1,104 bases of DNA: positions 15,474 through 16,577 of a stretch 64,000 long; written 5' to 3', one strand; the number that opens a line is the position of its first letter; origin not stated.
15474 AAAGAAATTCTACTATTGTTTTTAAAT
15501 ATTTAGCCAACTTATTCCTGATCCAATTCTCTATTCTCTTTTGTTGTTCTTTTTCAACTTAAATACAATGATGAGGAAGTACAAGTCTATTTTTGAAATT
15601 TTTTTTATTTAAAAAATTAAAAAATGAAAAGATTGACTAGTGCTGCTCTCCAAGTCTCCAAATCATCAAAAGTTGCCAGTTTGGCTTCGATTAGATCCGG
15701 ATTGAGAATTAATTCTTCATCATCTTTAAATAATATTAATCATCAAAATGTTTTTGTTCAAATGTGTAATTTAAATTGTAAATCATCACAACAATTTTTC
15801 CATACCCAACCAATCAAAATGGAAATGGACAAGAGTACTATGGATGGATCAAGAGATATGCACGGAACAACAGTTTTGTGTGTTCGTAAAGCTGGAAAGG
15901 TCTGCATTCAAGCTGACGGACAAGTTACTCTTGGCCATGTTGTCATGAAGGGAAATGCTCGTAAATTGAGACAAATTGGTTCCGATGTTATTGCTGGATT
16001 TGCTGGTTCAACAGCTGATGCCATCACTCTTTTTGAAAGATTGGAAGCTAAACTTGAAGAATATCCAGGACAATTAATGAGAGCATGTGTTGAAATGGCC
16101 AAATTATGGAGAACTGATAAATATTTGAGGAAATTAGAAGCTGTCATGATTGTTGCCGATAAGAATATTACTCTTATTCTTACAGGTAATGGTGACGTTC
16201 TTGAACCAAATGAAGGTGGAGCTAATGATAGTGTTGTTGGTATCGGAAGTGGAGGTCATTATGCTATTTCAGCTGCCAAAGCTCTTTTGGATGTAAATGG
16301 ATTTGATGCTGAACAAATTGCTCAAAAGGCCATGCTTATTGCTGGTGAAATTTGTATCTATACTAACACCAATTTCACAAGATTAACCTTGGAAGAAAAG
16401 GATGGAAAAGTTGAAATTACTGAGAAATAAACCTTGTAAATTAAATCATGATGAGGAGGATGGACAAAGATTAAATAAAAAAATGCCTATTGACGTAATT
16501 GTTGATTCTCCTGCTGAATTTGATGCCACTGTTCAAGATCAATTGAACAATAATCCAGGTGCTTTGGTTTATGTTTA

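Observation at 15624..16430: Mitochondrial-targeted HslV threonine protease encoded in the nuclear genome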

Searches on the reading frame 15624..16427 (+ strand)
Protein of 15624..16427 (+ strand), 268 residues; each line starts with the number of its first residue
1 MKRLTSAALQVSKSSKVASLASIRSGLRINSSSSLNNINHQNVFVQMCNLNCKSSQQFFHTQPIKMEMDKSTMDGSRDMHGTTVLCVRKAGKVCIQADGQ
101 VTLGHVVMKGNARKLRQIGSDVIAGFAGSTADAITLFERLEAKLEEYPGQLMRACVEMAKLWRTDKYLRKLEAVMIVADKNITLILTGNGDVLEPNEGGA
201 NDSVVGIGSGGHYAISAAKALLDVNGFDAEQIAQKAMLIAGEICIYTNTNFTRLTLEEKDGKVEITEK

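Call 4: search_protein_families(library=pfam, proteins=[window:15624-16427:+], max_evalue=0.01)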
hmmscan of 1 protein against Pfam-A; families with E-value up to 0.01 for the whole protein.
window:15624-16427:+ (268 aa): 1 family
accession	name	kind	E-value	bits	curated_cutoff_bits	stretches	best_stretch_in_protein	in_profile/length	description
PF00227.31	Proteasome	-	9.2e-20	71.5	22.4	1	80-252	3-185/189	Proteasome subunit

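Call 5: search_protein_families(library=ncbifam, proteins=[window:15624-16427:+], max_evalue=0.01)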
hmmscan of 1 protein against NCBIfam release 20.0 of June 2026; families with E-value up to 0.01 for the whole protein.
window:15624-16427:+ (268 aa): 4 families
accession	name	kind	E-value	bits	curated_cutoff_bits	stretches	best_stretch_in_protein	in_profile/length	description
NF003964.0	PRK05456.1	equivalog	6.4e-76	254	137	1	77-254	3-176/179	ATP-dependent protease subunit HslV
TIGR03692.1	ATP_dep_HslV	equivalog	6.1e-73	244.1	157.75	1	82-252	1-167/171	HslVU peptidase proteolytic subunit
TIGR03634.1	arc_protsome_B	equivalog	1.1e-07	31.7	224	1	81-236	1-160/185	archaeal proteasome endopeptidase complex subunit beta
TIGR03690.1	20S_bact_beta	equivalog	9e-05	22.3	191.9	1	79-147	3-71/222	proteasome subunit beta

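Call 6: search_solved_structures(query=window:15624-16427:+, show_alignments=3)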
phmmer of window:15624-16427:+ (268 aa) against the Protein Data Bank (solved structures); distinct sequences matched with E-value up to 0.001: 16.
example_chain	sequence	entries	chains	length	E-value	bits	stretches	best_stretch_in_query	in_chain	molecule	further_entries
1g3i_G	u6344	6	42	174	3.6e-56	193.4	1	82-253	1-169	ATP-DEPENDENT PROTEASE HSLV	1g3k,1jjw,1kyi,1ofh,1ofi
1m4y_A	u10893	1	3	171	3.7e-55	190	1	82-251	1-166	ATP-dependent protease hslV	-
5ji2_A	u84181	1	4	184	4.9e-54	186.4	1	82-259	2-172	ATP-dependent protease subunit HslV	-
1ned_A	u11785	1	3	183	6.4e-54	186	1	82-259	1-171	HSLV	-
5ji3_A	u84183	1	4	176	7.7e-54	185.7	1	82-252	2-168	ATP-dependent protease subunit HslV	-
1e94_A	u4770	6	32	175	9.9e-54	185.4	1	82-252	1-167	HEAT SHOCK PROTEIN HSLV | ATP-DEPENDENT PROTEASE HSLV | HEAT SHOCK LOCUS HSLV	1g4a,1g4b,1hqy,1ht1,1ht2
6pxi_A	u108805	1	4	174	1.1e-53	185.3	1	82-252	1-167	ATP-dependent protease subunit HslV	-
4g4e_A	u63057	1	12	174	5.4e-53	183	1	82-252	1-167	ATP-dependent protease subunit HslV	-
3ty6_A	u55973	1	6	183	1.4e-49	171.8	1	78-251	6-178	ATP-dependent protease subunit HslV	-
4hnz_A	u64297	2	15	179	5.4e-49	169.9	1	82-256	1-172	HslVU complex proteolytic subunit, putative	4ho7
1yyf_D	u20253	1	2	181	5.8e-49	169.8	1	78-251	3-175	ATP-dependent protease hslV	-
2z3a_A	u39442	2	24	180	6.5e-49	169.6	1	79-251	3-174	ATP-dependent protease hslV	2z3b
6kui_A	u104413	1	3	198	1.9e-47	164.8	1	76-253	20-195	ATP-dependent protease subunit HslV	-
6kr1_A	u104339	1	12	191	2.5e-47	164.4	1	77-253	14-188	ATP-dependent protease subunit HslV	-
8adn_H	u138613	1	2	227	0.00011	24.8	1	81-252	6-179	Proteasome subunit beta type-2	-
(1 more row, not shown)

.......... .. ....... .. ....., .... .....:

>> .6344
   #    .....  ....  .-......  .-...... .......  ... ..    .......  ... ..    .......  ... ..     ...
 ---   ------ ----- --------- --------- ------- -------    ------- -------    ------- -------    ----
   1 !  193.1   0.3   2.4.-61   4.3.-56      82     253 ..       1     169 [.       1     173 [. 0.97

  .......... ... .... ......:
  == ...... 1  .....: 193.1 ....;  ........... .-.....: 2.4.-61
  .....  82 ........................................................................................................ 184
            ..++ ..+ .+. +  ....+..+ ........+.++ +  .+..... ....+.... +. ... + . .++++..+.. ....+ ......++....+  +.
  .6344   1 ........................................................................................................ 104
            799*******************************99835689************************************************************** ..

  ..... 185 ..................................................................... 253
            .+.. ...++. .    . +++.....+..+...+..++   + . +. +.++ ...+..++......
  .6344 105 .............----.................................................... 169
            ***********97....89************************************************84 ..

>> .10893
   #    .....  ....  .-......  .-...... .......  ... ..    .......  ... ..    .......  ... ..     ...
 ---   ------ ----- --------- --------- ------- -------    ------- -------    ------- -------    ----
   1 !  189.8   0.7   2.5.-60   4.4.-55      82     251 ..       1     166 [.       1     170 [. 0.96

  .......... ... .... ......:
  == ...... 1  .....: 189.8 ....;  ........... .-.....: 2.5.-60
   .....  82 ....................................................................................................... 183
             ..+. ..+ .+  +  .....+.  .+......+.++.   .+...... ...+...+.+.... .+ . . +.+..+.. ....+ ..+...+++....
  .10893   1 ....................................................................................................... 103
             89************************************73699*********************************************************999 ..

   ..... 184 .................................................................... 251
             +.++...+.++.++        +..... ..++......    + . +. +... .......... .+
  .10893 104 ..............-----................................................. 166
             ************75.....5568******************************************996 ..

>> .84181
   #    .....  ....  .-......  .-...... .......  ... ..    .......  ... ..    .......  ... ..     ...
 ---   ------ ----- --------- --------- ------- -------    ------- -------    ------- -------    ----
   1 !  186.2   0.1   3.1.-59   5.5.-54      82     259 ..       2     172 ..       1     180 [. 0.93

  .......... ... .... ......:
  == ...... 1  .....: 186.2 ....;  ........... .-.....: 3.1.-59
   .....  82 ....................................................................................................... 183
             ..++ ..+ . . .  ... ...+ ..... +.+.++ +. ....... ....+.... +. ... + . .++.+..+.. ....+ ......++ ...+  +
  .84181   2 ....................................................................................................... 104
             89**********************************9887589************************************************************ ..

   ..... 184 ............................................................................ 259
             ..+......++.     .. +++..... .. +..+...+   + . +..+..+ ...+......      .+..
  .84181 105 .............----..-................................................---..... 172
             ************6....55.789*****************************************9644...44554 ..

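Call 7: find_homologous_proteins(query=window:15624-16427:+)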
Query window:15624-16427:+ (268 aa): 8000 proteins with E <= 0.001 among 8000 candidates; the best 120 are listed.
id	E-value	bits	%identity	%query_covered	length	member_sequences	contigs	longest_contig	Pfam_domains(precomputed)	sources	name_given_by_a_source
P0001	5.9e-122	424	81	93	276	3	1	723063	PF00227.32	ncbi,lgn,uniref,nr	ncbi:hypothetical protein FDP41_008960 [Naegleria fowleri]|uniref:ATP-dependent protease subunit Hsl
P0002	5.3e-112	391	91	73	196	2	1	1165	PF00227.32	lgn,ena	-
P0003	2.0e-81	291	-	-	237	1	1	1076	PF00227.32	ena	-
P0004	1.2e-73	265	71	69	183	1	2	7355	PF00227.32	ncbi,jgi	jgi:ATP-dependent HslUV protease subunit HslV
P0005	1.2e-71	259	68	68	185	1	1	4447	PF00227.32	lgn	-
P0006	1.3e-71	259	68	68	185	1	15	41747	PF00227.32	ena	-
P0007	2.3e-71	258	68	68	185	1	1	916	PF00227.32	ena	-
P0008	2.6e-71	258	68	69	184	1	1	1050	PF00227.32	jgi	jgi:ATP-dependent HslUV protease subunit HslV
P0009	4.9e-71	257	68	67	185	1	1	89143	PF00227.32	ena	-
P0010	5.8e-71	257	64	72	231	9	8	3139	PF00227.32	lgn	-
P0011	1.3e-70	255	64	70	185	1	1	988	PF00227.32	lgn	-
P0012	1.4e-70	255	62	74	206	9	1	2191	PF00227.32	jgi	jgi:ATP-dependent HslUV protease, peptidase subunit HslV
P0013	1.6e-70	255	67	68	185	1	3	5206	PF00227.32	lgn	-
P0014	1.7e-70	255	64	68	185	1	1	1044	PF00227.32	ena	-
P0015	1.9e-70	255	68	67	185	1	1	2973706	PF00227.32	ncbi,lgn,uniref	ncbi:ATP-dependent protease subunit HslV [Parvibaculum sp.]|uniref:ATP-dependent protease subunit Hs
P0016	2.1e-70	255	67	67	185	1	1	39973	PF00227.32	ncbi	-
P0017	2.2e-70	255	66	67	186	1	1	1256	PF00227.32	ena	-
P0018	2.2e-70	255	67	67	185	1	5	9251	PF00227.32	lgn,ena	-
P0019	2.2e-70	255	61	72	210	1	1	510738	PF00227.32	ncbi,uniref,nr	ncbi:TPA: hypothetical protein N0F65_006987 [Lagenidium giganteum]|uniref:ATP-dependent protease sub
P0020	2.2e-70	255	66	68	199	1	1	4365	PF00227.32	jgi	-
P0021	2.4e-70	255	66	67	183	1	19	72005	PF00227.32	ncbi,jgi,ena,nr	ncbi:MAG: HslU--HslV peptidase proteolytic subunit [Alphaproteobacteria bacterium HGW-Alphaproteobac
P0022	2.5e-70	255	68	67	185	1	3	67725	PF00227.32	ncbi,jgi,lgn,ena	jgi:ATP-dependent HslUV protease subunit HslV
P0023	3.3e-70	254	67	66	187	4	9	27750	PF00227.32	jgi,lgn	jgi:ATP-dependent HslUV protease subunit HslV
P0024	3.8e-70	254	68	67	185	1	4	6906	PF00227.32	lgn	-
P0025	3.9e-70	254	64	68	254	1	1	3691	PF00227.32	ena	-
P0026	3.9e-70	254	70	65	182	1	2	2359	PF00227.32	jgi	jgi:ATP-dependent HslUV protease subunit HslV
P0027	4.0e-70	254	66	67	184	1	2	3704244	PF00227.32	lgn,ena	-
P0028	4.3e-70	254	67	67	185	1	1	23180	PF00227.32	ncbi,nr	ncbi:MAG: ATP-dependent protease subunit HslV [Alphaproteobacteria bacterium]|nr:ATP-dependent prote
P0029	4.4e-70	254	68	66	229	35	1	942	PF00227.32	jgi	jgi:ATP-dependent HslUV protease subunit HslV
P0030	4.6e-70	254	65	67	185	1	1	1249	PF00227.32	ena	-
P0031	4.9e-70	254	64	70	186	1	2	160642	PF00227.32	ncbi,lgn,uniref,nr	ncbi:ATP-dependent protease subunit HslV [Roseibium aestuarii]|uniref:ATP-dependent protease subunit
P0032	4.9e-70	254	63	67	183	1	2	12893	PF00227.32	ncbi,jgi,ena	jgi:ATP-dependent HslUV protease subunit HslV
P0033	5.2e-70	253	66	67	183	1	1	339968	PF00227.32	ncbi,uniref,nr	ncbi:MAG: ATP-dependent protease subunit HslV [Parvibaculum sp.]|uniref:ATP-dependent protease subun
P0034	5.2e-70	253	68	68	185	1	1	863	PF00227.32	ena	-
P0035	5.4e-70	253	65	69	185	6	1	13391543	PF00227.32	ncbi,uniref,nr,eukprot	ncbi:hypothetical protein PHYSODRAFT_477622 [Phytophthora sojae]|uniref:ATP-dependent protease subun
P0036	5.4e-70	253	69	65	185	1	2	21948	PF00227.32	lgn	-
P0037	5.8e-70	253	67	65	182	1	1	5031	PF00227.32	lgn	-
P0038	6.2e-70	253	66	68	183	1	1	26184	PF00227.32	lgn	-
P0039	6.3e-70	253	67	67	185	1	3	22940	PF00227.32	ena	-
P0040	6.7e-70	253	63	67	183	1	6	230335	PF00227.32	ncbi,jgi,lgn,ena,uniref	ncbi:MAG: ATP-dependent protease subunit HslV [Parvibaculum sp.]|jgi:ATP-dependent HslUV protease su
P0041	6.9e-70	253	65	70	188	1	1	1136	PF00227.32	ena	-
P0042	7.5e-70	253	64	71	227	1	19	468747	PF00227.32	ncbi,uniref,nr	ncbi:hypothetical protein JG687_00007159 [Phytophthora cactorum]|uniref:ATP-dependent protease subun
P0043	7.6e-70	253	67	67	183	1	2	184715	PF00227.32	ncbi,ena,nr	ncbi:MAG: HslU--HslV peptidase proteolytic subunit [Alphaproteobacteria bacterium HGW-Alphaproteobac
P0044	7.8e-70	253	64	66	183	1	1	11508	PF00227.32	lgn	-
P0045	8.1e-70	253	67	67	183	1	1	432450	PF00227.32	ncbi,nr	ncbi:MAG: ATP-dependent protease subunit HslV [Parvibaculum sp.]|nr:ATP-dependent protease subunit H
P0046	8.9e-70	253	64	71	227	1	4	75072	PF00227.32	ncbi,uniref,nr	ncbi:hypothetical protein PI124_g7313 [Phytophthora idaei]|uniref:ATP-dependent protease subunit Hsl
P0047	9.3e-70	253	66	67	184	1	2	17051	PF00227.32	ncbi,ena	-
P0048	9.4e-70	253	64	68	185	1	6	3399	PF00227.32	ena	-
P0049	9.6e-70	253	63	70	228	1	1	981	PF00227.32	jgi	-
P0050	9.8e-70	253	67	66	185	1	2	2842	PF00227.32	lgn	-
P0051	9.8e-70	253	68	65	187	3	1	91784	PF00227.32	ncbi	-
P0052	9.9e-70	253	68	65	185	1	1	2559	PF00227.32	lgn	-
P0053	1.0e-69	253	68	67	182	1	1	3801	PF00227.32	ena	-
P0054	1.0e-69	253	66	67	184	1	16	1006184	PF00227.32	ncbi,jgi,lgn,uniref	ncbi:ATP-dependent protease subunit HslV [Parvibaculum sp.]|jgi:ATP-dependent HslUV protease subunit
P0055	1.1e-69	252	67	67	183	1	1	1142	PF00227.32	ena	-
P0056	1.2e-69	252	66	67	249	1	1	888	PF00227.32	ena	-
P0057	1.3e-69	252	66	66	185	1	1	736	PF00227.32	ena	-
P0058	1.3e-69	252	68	66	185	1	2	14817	PF00227.32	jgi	jgi:ATP-dependent HslUV protease subunit HslV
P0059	1.4e-69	252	67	66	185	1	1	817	PF00227.32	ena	-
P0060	1.4e-69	252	64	72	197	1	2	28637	PF00227.32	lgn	-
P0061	1.4e-69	252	65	67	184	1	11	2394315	PF00227.32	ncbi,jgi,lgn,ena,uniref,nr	ncbi:ATP-dependent protease subunit HslV [Parvibaculum sp.]|jgi:ATP-dependent HslUV protease subunit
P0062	1.6e-69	252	67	65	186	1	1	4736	PF00227.32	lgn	-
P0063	1.6e-69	252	67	64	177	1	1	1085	PF00227.32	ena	-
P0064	1.7e-69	252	69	65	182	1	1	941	PF00227.32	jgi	jgi:ATP-dependent HslUV protease subunit HslV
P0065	1.7e-69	252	62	67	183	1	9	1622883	PF00227.32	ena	-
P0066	1.7e-69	252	65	67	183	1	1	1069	PF00227.32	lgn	-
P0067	1.7e-69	252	62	67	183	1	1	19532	PF00227.32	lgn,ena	-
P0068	1.7e-69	252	67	67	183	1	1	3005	PF00227.32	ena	-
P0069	1.8e-69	252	66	67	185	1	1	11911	PF00227.32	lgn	-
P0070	1.8e-69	252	-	-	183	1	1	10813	PF00227.32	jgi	-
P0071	1.9e-69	252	67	65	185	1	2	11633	PF00227.32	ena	-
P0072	1.9e-69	252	68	65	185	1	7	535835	PF00227.32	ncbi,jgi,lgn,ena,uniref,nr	ncbi:ATP-dependent protease subunit HslV [Parvibaculum sp.]|jgi:ATP-dependent HslUV protease subunit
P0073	2.0e-69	252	64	70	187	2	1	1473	PF00227.32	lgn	-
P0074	2.0e-69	252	67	67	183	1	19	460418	PF00227.32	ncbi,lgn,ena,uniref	ncbi:MAG: ATP-dependent protease subunit HslV [Parvibaculum sp.]|uniref:ATP-dependent protease subun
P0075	2.0e-69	252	67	66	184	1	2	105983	PF00227.32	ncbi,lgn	-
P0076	2.0e-69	252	63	71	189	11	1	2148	PF00227.32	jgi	-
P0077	2.1e-69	252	66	70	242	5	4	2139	PF00227.32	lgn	-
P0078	2.2e-69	251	66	67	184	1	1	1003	PF00227.32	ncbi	-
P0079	2.3e-69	251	67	67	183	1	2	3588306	PF00227.32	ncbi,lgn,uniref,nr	ncbi:ATP-dependent protease subunit HslV [Parvibaculum sp.]|uniref:ATP-dependent protease subunit Hs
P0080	2.7e-69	251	62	67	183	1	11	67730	PF00227.32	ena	-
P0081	2.7e-69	251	63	68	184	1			PF00227.32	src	-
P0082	2.8e-69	251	67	66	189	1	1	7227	PF00227.32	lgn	-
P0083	2.8e-69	251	69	66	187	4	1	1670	PF00227.32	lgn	-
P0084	2.9e-69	251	62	67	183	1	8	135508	PF00227.32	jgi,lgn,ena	-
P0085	3.0e-69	251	62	67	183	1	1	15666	PF00227.32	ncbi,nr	ncbi:MAG: ATP-dependent protease subunit HslV [Parvibaculum sp.]|nr:ATP-dependent protease subunit H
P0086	3.1e-69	251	66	64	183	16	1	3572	PF00227.32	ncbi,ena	-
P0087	3.1e-69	251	60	74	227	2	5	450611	PF00227.32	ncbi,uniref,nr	ncbi:hypothetical protein BBO99_00002004 [Phytophthora kernoviae]|uniref:ATP-dependent protease subu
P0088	3.1e-69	251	66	67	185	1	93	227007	PF00227.32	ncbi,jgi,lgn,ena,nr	ncbi:MAG: HslU--HslV peptidase proteolytic subunit [Parvibaculum sp.]|jgi:ATP-dependent HslUV protea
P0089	3.1e-69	251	67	67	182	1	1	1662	PF00227.32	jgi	jgi:ATP-dependent HslUV protease subunit HslV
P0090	3.2e-69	251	65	67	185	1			PF00227.32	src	-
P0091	3.2e-69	251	66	69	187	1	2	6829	PF00227.32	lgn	-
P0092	3.2e-69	251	66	70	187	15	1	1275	PF00227.32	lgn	-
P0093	3.5e-69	251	62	67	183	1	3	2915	PF00227.32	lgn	-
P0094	3.5e-69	251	67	67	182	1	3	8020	PF00227.32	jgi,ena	-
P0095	3.7e-69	251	65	69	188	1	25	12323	PF00227.32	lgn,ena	-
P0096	3.8e-69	251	67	66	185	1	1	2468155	PF00227.32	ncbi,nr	ncbi:MAG: ATP-dependent protease subunit HslV [Parvibaculaceae bacterium]|nr:ATP-dependent protease 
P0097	3.9e-69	251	62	67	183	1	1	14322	PF00227.32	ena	-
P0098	4.0e-69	251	62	67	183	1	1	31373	PF00227.32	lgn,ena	-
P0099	4.2e-69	251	69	65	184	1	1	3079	PF00227.32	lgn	-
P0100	4.8e-69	250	64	68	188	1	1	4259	PF00227.32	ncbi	ncbi:MAG TPA: ATP-dependent protease subunit HslV [Dongiaceae bacterium]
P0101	4.9e-69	250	64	72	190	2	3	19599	PF00227.32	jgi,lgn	jgi:ATP-dependent HslUV protease subunit HslV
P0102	4.9e-69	250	60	72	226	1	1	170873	PF00227.32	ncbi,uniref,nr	ncbi:hypothetical protein PHYBOEH_003218 [Phytophthora boehmeriae]|uniref:ATP-dependent protease sub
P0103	5.0e-69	250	69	65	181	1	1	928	PF00227.32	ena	-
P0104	5.0e-69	250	67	67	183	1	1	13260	PF00227.32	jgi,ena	-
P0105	5.1e-69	250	63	71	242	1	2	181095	PF00227.32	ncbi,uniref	ncbi:hypothetical protein AKO1_008126 [Acrasis kona]|uniref:ATP-dependent protease subunit HslV n=1 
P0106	5.4e-69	250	65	69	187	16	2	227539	PF00227.32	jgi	jgi:ATP-dependent HslUV protease subunit HslV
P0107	5.7e-69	250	63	68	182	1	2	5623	PF00227.32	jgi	jgi:ATP-dependent HslUV protease subunit HslV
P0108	5.8e-69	250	68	65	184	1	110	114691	PF00227.32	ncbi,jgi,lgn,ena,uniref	ncbi:ATP-dependent protease subunit HslV [Parvibaculum sp.]|jgi:ATP-dependent HslUV protease subunit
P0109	6.0e-69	250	66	67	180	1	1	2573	PF00227.32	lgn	-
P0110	6.0e-69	250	62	67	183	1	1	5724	PF00227.32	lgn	-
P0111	6.2e-69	250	67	67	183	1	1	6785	PF00227.32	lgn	-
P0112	6.3e-69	250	67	65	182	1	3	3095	PF00227.32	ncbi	-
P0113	6.3e-69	250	68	66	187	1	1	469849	PF00227.32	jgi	-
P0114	6.4e-69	250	-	-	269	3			PF00227.32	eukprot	eukprot:TRINITY_DN425_c0_g1_i1.p1 TRINITY_DN425_c0_g1~~TRINITY_DN425_c0_g1_i1.p1 ORF type:complete l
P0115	6.6e-69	250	67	65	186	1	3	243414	PF00227.32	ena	-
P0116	6.6e-69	250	66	65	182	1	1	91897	PF00227.32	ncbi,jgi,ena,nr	ncbi:MAG TPA: ATP-dependent protease subunit HslV [Azospirillum sp.]|nr:ATP-dependent protease subun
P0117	6.7e-69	250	67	65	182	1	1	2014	PF00227.32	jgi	jgi:ATP-dependent HslUV protease, peptidase subunit HslV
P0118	6.9e-69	250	68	65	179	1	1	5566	PF00227.32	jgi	-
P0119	6.9e-69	250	67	67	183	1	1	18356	PF00227.32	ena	-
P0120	7.5e-69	250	67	67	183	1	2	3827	PF00227.32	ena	-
